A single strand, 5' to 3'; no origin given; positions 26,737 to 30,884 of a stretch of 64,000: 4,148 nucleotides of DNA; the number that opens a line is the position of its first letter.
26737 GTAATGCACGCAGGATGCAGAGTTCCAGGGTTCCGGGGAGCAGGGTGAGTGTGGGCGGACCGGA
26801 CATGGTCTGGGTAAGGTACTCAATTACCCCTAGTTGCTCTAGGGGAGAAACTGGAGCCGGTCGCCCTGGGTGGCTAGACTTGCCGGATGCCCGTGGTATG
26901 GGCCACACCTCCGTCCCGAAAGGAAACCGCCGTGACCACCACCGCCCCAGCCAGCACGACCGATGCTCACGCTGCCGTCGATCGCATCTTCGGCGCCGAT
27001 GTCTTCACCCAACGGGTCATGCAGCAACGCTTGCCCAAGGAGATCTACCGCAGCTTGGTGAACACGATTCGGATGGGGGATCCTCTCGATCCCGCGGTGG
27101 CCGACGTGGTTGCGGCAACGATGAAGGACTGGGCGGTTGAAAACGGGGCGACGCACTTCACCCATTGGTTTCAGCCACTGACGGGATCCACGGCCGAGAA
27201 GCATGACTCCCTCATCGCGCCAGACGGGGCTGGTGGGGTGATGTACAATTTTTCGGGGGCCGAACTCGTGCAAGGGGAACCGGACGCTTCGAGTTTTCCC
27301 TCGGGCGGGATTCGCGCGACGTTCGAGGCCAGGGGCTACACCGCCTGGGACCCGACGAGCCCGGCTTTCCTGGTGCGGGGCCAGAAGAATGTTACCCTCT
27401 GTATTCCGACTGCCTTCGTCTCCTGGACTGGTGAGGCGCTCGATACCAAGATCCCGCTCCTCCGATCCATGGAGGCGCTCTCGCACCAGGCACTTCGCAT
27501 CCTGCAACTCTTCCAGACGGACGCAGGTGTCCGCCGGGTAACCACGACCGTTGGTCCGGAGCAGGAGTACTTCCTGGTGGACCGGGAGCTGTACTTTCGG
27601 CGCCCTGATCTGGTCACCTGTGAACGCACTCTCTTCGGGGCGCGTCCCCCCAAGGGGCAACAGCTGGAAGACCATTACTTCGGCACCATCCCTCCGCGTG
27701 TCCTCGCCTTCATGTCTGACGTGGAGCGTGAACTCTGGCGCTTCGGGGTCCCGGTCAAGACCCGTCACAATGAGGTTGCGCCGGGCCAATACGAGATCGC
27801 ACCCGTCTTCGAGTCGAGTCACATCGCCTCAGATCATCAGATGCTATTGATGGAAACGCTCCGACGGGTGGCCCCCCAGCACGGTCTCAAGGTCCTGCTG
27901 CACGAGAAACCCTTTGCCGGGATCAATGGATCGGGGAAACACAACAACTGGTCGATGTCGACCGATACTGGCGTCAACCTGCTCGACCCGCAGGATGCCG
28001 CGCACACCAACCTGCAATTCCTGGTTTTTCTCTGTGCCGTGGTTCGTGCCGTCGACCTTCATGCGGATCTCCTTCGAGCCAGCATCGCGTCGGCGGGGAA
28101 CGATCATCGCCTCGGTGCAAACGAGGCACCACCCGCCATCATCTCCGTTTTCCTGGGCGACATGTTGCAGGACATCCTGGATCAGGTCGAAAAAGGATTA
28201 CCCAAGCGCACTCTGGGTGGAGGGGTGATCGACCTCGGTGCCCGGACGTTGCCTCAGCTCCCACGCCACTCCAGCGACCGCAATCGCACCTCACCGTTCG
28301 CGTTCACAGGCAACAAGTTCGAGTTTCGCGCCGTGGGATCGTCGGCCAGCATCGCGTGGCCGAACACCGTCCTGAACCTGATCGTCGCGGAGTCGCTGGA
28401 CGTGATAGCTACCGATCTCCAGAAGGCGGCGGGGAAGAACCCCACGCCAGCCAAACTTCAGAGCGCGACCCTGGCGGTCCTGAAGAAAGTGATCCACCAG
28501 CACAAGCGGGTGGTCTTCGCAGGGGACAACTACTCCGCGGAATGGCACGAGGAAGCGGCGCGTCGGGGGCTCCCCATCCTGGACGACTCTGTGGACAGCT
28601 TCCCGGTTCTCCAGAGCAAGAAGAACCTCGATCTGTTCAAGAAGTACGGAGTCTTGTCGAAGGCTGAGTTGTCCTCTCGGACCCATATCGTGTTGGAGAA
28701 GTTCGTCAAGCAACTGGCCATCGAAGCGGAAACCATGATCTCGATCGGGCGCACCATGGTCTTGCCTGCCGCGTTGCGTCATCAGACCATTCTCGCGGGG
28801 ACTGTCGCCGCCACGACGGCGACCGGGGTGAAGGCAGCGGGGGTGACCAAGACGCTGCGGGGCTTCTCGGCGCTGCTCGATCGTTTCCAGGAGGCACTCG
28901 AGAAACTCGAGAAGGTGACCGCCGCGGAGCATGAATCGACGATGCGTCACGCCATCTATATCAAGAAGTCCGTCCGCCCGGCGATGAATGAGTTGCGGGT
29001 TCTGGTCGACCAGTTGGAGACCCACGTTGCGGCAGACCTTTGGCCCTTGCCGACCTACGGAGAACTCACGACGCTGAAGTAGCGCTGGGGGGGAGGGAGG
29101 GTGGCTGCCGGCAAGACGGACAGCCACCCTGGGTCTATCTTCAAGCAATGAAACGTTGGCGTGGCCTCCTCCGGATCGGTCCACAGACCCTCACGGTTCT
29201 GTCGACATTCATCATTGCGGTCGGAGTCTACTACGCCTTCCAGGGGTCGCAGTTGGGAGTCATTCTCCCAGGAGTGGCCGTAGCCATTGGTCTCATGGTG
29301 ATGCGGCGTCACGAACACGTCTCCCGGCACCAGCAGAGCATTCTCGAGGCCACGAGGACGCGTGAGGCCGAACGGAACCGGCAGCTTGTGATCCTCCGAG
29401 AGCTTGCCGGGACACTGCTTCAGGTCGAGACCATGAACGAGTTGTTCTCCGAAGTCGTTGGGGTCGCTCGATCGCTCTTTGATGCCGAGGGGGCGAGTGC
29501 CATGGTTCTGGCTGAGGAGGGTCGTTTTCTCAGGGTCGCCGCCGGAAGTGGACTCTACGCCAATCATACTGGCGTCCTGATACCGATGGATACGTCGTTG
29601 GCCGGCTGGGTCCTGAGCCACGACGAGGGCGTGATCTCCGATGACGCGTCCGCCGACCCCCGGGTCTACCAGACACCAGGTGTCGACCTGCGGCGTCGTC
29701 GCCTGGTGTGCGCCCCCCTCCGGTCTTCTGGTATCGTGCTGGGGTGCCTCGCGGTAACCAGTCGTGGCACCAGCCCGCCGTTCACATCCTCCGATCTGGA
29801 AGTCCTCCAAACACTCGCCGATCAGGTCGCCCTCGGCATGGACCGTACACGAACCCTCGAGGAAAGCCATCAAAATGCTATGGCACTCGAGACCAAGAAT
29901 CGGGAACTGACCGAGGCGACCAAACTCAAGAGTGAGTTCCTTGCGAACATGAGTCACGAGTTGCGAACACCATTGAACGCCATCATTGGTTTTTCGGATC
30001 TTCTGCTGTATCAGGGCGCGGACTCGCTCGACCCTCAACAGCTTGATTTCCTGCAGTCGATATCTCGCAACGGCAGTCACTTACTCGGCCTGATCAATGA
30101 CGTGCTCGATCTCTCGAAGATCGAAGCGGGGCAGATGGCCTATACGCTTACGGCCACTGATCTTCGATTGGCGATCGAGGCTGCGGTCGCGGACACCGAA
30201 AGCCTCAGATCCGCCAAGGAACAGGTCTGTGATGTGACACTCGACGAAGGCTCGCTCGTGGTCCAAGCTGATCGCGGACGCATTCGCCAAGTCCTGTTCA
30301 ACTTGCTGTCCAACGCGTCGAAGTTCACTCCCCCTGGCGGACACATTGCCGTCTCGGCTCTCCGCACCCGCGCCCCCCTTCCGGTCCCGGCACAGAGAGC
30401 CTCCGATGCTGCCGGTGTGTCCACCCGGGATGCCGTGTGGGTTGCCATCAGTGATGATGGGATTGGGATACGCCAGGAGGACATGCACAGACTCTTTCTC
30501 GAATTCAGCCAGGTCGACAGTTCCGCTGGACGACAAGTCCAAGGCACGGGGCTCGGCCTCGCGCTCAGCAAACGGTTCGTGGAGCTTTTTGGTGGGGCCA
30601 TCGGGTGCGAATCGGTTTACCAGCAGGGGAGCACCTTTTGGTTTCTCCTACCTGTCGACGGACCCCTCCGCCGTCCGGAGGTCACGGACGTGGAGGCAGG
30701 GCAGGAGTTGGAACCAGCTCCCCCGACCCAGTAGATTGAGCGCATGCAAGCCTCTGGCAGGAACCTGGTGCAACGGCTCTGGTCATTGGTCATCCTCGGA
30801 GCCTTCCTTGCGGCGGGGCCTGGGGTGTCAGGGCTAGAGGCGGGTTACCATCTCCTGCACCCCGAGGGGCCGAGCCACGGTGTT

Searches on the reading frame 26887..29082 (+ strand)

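Call 8: search_protein_families(library=pfam, proteins=[window:26887-29082:+], max_evalue=0.001)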
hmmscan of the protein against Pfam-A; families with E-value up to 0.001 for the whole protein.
window:26887-29082:+ (731 aa): 3 families
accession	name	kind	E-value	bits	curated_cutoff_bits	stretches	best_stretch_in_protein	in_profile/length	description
PF12437.13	GSIII_N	-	4.3e-76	254.4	25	1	32-194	2-160/160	Glutamine synthetase type III N terminal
PF18318.6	Gln-synt_C-ter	-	2.2e-37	127.9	22.7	1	529-642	3-116/118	Glutamine synthetase C-terminal domain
PF00120.29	Gln-synt_C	-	3.8e-19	69.4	24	1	214-371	19-169/344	Glutamine synthetase, catalytic domain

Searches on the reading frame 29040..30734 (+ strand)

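Call 8: search_protein_families(library=pfam, proteins=[window:29040-30734:+], max_evalue=0.001)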
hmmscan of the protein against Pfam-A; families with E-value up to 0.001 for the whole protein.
window:29040-30734:+ (564 aa): 5 families
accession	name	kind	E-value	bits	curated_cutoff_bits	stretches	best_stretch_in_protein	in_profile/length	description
PF02518.31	HATPase_c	-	1.5e-23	83.8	26.4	1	411-540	2-110/111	Histidine kinase-, DNA gyrase B-, and HSP90-like ATPase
PF00512.31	HisKA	-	4.7e-22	78.3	26.9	1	297-364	2-66/66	His Kinase A (phospho-acceptor) domain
PF13185.12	GAF_2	-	6.3e-17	62.5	28.6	1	131-267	3-135/136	GAF domain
PF01590.32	GAF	-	1.2e-15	58.6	22.4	1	133-265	3-131/133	GAF domain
PF13492.12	GAF_3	-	2.1e-14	54.4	27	1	132-269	2-129/129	GAF domain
